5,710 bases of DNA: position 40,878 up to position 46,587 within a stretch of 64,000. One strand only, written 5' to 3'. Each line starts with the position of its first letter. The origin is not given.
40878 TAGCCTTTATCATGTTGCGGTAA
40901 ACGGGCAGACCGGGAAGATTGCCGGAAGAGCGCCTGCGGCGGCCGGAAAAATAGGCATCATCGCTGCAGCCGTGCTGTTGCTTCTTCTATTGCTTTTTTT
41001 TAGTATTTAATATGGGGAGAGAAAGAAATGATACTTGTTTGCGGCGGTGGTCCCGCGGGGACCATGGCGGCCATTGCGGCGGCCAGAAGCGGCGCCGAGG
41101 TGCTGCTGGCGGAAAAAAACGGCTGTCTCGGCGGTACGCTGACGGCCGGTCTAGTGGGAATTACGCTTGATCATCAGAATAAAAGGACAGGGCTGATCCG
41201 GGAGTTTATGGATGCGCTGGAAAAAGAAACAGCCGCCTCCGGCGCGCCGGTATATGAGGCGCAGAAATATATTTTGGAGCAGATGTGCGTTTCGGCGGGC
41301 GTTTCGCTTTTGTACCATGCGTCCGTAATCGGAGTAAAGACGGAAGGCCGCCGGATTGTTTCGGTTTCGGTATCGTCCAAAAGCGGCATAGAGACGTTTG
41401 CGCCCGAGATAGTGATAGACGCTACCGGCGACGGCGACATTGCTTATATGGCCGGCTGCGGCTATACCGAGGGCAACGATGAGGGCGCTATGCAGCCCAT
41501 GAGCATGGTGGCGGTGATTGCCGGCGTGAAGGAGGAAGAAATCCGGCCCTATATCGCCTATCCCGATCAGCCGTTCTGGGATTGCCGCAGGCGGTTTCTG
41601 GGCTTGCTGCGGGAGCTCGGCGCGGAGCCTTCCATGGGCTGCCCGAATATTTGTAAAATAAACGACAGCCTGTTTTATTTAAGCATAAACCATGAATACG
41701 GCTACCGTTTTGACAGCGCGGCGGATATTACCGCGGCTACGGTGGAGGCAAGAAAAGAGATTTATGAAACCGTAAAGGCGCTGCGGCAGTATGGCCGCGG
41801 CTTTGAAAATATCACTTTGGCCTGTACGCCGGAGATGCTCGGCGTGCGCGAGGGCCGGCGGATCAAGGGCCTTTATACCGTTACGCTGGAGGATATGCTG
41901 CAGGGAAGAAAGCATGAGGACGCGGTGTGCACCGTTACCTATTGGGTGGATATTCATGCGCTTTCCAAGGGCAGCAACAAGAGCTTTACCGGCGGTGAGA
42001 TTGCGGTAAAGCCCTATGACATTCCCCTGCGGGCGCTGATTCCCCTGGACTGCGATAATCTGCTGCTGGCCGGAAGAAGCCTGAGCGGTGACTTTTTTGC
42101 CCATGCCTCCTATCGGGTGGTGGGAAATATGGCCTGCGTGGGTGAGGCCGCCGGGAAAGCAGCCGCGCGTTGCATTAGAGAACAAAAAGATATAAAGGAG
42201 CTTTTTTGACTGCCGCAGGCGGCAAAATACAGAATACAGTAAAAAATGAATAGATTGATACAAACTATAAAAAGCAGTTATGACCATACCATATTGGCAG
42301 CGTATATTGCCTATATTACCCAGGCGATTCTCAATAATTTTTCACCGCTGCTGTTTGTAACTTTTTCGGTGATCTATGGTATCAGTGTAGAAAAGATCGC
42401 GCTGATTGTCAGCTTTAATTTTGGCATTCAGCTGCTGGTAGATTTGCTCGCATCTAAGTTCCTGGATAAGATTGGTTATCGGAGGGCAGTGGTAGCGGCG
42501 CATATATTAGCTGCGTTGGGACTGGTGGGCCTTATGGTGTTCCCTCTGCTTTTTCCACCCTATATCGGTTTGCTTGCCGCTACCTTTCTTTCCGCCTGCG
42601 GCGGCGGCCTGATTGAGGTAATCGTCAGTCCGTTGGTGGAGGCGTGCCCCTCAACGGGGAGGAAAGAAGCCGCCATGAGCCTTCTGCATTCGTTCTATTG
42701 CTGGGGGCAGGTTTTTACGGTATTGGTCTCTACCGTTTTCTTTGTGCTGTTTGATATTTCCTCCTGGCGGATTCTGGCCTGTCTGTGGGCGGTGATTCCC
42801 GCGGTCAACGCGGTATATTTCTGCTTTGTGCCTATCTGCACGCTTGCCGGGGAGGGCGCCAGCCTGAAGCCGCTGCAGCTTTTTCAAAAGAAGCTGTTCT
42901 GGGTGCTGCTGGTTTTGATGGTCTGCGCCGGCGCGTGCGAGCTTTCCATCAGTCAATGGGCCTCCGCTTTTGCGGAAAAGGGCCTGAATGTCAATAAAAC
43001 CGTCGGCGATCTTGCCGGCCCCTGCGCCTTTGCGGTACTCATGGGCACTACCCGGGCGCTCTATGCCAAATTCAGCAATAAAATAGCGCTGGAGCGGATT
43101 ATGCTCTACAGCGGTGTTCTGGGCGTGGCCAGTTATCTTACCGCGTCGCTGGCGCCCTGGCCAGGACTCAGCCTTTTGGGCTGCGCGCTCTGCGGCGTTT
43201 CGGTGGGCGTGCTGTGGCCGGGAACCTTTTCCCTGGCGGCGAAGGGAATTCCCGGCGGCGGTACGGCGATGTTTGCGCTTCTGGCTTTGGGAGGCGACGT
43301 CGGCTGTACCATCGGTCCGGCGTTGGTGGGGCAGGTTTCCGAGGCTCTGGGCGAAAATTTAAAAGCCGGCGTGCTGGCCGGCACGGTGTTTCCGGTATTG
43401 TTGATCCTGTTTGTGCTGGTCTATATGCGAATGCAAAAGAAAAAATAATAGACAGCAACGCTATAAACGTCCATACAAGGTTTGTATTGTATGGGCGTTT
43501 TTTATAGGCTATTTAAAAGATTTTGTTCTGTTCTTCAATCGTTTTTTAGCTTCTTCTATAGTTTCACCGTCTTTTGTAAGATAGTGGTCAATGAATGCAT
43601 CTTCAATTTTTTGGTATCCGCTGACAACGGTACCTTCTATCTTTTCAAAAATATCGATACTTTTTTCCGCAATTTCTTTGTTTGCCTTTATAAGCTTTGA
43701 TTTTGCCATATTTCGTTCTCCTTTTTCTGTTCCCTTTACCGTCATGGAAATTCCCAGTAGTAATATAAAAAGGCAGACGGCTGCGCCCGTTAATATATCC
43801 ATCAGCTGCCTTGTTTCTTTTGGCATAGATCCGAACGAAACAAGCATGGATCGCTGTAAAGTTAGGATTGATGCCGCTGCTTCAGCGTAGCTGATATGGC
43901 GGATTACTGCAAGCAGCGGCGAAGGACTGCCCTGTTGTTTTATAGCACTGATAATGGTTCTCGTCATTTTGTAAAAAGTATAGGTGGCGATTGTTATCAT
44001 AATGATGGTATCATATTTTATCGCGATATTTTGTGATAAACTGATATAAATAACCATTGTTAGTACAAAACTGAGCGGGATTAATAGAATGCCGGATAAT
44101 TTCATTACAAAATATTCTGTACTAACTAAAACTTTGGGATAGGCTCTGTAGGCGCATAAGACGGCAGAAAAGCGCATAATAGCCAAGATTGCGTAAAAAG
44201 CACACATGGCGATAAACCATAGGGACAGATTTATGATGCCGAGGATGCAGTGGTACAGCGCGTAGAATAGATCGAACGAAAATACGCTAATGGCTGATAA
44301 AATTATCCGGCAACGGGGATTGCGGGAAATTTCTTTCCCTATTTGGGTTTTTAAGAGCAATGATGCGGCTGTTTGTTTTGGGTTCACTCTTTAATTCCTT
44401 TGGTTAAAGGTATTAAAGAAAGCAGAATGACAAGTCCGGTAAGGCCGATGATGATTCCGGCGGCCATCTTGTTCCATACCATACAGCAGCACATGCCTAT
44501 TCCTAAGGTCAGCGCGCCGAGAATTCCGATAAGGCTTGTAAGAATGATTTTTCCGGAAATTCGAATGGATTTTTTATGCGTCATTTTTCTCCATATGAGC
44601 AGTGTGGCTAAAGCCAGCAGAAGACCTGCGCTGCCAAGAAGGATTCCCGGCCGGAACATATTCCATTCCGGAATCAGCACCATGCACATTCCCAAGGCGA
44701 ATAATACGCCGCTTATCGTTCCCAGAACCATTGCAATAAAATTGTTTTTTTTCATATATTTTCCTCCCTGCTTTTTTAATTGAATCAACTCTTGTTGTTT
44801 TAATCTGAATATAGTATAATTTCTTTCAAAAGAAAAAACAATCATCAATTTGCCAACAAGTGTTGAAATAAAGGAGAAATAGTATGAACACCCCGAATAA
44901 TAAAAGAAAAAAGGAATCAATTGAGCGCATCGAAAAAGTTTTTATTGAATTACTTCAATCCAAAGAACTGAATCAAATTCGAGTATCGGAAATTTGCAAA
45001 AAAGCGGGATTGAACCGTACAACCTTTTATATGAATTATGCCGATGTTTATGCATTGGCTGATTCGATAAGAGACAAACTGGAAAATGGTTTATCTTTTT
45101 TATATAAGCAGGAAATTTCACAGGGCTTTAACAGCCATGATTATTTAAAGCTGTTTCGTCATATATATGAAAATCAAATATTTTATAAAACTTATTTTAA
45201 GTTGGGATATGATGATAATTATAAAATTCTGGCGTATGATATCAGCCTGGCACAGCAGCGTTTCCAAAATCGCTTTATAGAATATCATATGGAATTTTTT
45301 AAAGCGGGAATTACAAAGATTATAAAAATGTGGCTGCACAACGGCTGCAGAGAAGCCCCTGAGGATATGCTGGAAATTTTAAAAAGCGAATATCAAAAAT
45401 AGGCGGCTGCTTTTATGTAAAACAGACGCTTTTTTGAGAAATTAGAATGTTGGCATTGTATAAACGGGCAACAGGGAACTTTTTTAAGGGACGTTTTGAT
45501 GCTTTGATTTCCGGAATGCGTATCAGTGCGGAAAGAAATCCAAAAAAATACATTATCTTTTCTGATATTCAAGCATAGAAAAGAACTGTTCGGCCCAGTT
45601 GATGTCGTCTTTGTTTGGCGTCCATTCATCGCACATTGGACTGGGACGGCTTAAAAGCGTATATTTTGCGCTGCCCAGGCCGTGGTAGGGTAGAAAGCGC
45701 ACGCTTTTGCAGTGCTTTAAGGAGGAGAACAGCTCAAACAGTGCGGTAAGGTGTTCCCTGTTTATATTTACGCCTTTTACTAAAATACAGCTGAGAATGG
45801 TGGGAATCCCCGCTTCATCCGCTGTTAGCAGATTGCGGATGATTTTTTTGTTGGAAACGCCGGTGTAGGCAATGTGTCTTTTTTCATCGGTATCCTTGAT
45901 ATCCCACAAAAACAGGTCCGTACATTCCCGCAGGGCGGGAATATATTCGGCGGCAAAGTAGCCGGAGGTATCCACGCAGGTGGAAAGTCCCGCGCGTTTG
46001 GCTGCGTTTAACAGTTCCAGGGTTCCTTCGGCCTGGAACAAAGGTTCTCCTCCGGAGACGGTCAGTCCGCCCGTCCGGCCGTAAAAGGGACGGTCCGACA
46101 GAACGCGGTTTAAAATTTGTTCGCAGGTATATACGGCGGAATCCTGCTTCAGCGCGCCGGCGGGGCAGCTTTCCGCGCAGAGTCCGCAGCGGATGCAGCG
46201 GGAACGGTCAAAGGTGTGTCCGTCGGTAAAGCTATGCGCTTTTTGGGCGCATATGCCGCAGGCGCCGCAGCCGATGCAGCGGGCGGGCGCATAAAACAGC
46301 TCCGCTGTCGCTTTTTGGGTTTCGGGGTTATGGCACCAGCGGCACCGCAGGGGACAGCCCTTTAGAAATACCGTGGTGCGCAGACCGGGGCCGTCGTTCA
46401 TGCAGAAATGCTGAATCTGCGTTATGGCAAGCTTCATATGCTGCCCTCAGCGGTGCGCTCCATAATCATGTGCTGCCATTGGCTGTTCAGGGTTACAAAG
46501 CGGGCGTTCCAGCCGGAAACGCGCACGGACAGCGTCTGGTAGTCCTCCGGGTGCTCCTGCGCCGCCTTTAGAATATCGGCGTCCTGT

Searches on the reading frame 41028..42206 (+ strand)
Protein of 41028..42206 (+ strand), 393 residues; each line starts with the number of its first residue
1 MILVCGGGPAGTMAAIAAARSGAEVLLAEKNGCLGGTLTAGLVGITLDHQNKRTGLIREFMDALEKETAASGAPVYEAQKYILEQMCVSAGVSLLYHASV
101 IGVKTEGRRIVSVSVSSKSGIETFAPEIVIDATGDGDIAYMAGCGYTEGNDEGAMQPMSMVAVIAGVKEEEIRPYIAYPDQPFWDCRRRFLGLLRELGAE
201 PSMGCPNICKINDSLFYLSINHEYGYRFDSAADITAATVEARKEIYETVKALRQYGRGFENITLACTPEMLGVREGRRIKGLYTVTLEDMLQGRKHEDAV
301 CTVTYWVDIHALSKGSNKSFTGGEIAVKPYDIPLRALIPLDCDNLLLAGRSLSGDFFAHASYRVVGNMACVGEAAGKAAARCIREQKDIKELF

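Call 38: search_protein_families(library=ncbifam, max_evalue=1e-10, proteins=[window:41028-42206:+])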
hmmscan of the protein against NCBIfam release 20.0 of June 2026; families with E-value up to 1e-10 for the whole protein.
window:41028-42206:+ (393 aa): 0 families

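Call 64: search_protein_families(library=pfam, max_evalue=0.00001, proteins=[window:41028-42206:+])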
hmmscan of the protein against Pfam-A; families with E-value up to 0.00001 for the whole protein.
window:41028-42206:+ (393 aa): 2 families
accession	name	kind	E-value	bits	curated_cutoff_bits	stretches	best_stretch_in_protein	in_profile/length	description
PF12831.13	FAD_oxidored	-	1.5e-97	328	27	1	2-391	2-406/416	FAD dependent oxidoreductase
PF03486.20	HI0933_like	-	3.6e-07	30.3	50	0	2-38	3-39/244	HI0933-like protein Rossmann domain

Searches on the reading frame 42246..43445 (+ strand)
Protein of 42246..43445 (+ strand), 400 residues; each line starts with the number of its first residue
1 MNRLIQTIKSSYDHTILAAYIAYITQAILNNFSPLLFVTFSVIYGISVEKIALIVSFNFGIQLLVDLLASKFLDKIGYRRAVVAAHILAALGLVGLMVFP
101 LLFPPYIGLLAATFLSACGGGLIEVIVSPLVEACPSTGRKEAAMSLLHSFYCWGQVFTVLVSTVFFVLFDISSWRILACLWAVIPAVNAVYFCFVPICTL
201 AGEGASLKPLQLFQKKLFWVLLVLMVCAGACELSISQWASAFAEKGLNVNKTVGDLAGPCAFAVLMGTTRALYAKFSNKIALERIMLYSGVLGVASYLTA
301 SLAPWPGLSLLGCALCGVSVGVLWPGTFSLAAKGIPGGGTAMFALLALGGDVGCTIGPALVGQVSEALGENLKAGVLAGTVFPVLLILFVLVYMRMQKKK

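Call 38: search_protein_families(library=ncbifam, max_evalue=1e-10, proteins=[window:42246-43445:+])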
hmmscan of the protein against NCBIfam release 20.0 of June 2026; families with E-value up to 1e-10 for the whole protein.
window:42246-43445:+ (400 aa): 0 families

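Call 64: search_protein_families(library=pfam, max_evalue=0.00001, proteins=[window:42246-43445:+])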
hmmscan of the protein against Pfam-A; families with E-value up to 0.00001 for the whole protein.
window:42246-43445:+ (400 aa): 1 family
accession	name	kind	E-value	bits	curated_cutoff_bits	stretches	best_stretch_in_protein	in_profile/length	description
PF07690.21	MFS_1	-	3.8e-21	75.8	33.4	1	21-358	7-347/347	Major Facilitator Superfamily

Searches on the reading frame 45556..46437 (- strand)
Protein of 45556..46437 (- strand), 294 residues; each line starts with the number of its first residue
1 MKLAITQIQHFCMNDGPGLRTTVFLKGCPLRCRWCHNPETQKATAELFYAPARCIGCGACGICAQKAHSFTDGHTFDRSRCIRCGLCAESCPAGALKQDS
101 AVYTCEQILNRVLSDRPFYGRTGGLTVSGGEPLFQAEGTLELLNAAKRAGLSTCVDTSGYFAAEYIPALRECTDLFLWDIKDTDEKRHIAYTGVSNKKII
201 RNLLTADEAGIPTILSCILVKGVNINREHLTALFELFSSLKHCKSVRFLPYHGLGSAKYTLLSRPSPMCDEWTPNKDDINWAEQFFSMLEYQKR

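Call 65: search_protein_families(library=pfam, max_evalue=0.00001, proteins=[window:45556-46437:-])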
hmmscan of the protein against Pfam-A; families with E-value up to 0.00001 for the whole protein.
window:45556-46437:- (294 aa): 5 families
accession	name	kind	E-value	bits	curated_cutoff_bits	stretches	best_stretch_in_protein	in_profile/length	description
PF04055.27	Radical_SAM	-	3.1e-17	63.7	29.5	1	24-228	3-160/166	Radical SAM superfamily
PF13353.11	Fer4_12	-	4.8e-14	53.3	22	1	15-168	2-100/137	4Fe-4S single cluster domain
PF00037.32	Fer4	-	7.1e-11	41.9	21.1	1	75-97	2-24/24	4Fe-4S binding domain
PF12837.12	Fer4_6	-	2e-08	34.2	25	1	75-96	3-24/24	4Fe-4S binding domain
PF12838.12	Fer4_7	-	3.2e-06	28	27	0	53-95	1-52/52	4Fe-4S dicluster domain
